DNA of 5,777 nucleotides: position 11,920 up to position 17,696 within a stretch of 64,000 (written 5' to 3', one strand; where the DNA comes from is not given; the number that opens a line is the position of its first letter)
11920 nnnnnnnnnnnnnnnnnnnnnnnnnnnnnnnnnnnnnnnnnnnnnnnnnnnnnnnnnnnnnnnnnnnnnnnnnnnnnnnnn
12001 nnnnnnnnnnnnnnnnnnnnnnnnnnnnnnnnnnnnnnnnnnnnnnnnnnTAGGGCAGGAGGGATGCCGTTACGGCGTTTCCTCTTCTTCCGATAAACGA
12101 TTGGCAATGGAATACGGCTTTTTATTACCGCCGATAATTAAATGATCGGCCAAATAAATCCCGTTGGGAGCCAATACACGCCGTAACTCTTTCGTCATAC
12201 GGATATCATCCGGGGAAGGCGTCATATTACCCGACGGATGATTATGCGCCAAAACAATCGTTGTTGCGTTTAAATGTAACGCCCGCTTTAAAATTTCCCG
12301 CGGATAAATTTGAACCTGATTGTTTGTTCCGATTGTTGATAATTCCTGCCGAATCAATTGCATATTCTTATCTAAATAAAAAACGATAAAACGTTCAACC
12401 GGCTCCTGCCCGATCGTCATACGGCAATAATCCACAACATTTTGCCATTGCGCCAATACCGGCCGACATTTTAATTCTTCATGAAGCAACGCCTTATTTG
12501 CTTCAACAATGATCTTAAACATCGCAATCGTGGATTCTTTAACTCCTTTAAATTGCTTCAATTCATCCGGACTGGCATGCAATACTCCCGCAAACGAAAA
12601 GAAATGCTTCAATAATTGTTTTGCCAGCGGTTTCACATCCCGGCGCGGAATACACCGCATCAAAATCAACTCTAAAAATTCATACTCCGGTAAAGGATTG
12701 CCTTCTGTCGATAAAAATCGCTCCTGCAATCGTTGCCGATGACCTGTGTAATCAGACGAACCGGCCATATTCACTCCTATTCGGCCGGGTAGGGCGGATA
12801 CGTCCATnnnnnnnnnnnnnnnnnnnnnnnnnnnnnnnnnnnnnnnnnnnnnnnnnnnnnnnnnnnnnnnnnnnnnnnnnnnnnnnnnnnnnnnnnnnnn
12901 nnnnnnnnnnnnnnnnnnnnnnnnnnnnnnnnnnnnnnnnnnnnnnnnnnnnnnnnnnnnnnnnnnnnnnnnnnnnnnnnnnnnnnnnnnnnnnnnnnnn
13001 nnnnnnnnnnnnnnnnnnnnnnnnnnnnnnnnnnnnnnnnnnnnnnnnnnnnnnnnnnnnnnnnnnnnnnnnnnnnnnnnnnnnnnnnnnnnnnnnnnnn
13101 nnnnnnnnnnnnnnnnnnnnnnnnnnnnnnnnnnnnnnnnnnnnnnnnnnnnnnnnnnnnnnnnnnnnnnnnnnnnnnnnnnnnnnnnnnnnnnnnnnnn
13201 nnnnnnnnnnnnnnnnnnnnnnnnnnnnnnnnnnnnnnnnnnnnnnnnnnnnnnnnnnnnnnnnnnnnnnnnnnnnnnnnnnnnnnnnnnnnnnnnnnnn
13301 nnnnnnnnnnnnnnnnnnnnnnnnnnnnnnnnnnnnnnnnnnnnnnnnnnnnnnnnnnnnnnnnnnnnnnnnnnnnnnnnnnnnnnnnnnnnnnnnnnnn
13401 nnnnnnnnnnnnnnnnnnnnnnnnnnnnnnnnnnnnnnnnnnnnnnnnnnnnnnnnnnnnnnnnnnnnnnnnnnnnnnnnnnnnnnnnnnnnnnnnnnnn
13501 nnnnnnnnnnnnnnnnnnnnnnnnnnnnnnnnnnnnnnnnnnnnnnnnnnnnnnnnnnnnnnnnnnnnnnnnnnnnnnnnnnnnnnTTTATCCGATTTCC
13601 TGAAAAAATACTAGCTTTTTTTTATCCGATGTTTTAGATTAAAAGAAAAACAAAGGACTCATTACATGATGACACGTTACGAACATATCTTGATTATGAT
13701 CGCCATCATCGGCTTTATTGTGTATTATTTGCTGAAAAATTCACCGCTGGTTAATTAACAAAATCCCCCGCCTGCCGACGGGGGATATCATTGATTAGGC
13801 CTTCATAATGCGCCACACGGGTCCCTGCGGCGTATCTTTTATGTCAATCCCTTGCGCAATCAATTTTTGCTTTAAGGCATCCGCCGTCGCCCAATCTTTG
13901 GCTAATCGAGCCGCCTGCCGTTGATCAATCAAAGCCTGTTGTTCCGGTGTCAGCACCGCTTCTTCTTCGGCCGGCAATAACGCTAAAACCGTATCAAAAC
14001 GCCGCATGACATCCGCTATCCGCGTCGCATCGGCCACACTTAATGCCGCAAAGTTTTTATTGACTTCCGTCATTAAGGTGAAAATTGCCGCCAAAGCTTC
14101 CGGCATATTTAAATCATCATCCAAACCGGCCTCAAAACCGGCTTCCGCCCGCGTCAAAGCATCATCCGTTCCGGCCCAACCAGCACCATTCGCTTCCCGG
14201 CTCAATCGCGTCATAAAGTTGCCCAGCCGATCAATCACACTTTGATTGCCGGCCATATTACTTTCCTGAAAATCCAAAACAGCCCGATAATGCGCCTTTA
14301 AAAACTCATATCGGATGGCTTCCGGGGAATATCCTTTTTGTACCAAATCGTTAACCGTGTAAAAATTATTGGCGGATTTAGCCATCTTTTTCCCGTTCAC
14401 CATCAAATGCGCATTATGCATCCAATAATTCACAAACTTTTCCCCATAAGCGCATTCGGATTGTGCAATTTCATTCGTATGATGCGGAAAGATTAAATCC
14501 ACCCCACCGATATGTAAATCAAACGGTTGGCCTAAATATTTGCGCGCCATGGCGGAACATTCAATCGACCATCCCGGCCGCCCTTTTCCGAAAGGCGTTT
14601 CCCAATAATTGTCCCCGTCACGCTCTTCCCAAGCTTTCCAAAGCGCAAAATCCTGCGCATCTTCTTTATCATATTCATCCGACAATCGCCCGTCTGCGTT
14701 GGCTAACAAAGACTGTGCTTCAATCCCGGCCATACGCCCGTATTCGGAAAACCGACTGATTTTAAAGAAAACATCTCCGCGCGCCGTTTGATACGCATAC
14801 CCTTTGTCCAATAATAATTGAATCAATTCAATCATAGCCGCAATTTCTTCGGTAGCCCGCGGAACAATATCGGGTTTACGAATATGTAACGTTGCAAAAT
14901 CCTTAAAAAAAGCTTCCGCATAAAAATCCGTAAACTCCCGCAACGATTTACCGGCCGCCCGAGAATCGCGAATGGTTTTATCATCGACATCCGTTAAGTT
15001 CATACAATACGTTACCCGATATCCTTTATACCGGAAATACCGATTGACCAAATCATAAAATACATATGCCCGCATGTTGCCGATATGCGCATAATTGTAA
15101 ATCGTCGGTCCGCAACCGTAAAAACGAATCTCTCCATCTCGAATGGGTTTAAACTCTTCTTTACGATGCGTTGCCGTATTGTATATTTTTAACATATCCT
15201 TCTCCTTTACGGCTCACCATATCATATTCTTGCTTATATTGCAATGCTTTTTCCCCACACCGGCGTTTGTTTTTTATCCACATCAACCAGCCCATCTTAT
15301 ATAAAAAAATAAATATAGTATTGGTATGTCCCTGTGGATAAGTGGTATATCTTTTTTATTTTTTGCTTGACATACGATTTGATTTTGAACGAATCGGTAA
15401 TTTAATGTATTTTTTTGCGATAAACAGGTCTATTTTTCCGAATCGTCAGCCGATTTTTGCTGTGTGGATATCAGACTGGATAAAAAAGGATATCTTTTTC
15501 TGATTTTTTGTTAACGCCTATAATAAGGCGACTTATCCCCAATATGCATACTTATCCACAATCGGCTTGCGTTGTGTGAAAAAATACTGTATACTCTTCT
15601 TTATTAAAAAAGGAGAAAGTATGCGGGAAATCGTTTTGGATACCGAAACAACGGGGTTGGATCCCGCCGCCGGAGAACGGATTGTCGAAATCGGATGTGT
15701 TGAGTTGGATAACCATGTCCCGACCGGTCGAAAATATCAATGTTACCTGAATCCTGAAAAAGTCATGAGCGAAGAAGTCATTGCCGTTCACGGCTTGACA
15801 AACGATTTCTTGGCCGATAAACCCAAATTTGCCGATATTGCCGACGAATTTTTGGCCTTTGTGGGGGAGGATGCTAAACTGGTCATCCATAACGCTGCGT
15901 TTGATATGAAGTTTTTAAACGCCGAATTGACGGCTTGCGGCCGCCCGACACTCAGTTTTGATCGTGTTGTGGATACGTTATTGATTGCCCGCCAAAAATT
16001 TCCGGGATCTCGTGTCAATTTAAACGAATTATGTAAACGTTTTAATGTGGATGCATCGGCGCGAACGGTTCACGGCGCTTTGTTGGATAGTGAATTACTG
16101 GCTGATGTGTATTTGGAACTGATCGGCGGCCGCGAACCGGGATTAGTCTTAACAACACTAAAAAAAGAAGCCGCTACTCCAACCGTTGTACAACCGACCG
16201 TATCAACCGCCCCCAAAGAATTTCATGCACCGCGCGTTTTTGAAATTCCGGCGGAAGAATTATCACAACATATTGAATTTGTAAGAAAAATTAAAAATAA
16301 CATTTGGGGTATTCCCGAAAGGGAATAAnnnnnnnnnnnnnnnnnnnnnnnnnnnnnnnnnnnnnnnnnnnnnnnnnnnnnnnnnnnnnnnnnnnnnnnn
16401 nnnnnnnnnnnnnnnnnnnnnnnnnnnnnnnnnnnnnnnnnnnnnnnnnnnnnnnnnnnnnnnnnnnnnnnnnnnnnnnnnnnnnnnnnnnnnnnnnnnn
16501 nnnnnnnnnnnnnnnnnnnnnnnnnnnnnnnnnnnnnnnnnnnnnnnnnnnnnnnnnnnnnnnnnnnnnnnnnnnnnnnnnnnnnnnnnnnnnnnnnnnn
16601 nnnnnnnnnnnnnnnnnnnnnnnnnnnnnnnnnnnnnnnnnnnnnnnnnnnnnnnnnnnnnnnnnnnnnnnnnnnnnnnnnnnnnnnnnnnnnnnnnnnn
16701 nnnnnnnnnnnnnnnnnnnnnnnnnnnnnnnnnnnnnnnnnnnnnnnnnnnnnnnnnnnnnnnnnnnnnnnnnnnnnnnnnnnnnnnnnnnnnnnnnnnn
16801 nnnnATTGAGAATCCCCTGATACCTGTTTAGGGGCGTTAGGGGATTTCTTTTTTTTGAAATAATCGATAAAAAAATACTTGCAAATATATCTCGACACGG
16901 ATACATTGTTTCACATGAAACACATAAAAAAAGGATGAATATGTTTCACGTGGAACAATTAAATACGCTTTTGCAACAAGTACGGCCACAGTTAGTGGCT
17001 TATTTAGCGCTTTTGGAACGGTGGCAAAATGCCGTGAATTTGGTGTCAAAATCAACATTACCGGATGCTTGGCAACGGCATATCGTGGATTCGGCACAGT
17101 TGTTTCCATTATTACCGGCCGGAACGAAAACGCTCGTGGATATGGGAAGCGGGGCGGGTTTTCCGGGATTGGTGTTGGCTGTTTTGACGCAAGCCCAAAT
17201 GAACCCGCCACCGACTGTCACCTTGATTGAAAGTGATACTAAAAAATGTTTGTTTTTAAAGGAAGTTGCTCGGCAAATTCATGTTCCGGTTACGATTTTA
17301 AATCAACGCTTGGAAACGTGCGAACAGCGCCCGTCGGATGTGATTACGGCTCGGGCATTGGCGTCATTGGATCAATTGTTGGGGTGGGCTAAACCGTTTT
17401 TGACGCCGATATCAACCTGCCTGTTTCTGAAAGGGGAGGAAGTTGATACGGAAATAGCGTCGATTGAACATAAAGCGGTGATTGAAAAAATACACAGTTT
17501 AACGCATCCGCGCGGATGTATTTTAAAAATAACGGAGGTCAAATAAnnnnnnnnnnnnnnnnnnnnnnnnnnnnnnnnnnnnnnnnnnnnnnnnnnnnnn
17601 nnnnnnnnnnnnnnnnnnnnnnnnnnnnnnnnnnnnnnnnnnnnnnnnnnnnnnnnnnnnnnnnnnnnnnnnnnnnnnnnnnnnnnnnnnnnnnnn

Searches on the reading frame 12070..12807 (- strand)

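Call 70: search_protein_families(library=pfam, proteins=[window:12070-12807:-], max_evalue=0.001)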
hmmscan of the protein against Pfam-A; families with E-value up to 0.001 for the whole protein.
window:12070-12807:- (245 aa): 2 families
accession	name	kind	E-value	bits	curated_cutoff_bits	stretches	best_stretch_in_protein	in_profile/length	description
PF04002.20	RadC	-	3.9e-37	127.3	22.1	1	119-236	2-118/121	RadC-like JAB domain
PF20582.4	UPF0758_N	-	1.6e-05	25.3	27.1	1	24-92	7-74/77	UPF0758 N-terminal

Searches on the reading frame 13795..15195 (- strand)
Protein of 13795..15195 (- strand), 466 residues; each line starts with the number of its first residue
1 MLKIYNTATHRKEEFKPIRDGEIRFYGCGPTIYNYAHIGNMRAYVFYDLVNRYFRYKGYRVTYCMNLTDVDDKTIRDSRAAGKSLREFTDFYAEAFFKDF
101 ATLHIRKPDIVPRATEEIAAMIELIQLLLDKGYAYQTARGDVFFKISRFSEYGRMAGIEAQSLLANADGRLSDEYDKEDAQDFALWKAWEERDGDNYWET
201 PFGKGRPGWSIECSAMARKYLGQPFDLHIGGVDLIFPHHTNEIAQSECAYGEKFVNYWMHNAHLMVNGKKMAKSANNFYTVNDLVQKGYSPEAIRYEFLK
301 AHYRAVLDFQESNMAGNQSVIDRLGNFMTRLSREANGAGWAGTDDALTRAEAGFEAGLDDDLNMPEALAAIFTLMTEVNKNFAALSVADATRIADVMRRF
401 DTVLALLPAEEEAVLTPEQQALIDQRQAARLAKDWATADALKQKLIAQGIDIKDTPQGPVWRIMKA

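Call 31: search_protein_families(library=pfam, proteins=[window:13795-15195:-], max_evalue=0.001)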
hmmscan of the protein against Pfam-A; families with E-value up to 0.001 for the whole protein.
window:13795-15195:- (466 aa): 5 families
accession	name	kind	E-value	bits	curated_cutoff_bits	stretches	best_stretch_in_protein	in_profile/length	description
PF01406.26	tRNA-synt_1e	-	1.4e-111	373.2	27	1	15-316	2-298/301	tRNA synthetases class I (C) catalytic domain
PF09334.17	tRNA-synt_1g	-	1.4e-13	50.8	20.1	2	235-331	292-390/391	tRNA synthetases class I (M)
PF09190.17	DALR_2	-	4.4e-09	37.2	22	1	354-407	2-56/57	DALR domain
PF23493.1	CysS_C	-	1.1e-07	32.2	23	1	415-462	4-51/51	Cysteinyl-tRNA ligase anticodon binding domain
PF00133.28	tRNA-synt_1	-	0.0001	21.7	22.7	0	223-304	327-408/414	tRNA synthetases class I (I, L, M and V)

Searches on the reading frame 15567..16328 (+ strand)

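Call 31: search_protein_families(library=pfam, proteins=[window:15567-16328:+], max_evalue=0.001)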
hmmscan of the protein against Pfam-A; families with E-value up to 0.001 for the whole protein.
window:15567-16328:+ (253 aa): 4 families
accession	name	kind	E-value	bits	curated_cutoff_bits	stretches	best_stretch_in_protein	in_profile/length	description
PF00929.31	RNase_T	-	1.7e-34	120.1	24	1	22-182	1-164/164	Exonuclease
PF01612.26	DNA_pol_A_exo1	-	3e-06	27.6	23.6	1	12-160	13-128/173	3'-5' exonuclease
PF13482.12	RNase_H_2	-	5.8e-06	26.8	22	1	24-170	3-124/165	RNase_H superfamily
PF16473.11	Rv2179c-like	-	0.00027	21.1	27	0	21-143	2-143/177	3'-5' exoribonuclease Rv2179c-like domain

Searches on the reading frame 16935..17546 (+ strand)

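Call 70: search_protein_families(library=pfam, proteins=[window:16935-17546:+], max_evalue=0.001)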
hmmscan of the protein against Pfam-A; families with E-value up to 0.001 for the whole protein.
window:16935-17546:+ (203 aa): 1 family
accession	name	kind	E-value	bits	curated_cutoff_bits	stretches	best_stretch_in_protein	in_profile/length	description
PF02527.21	GidB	-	1.1e-42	146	27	1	19-190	4-172/184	rRNA small subunit methyltransferase G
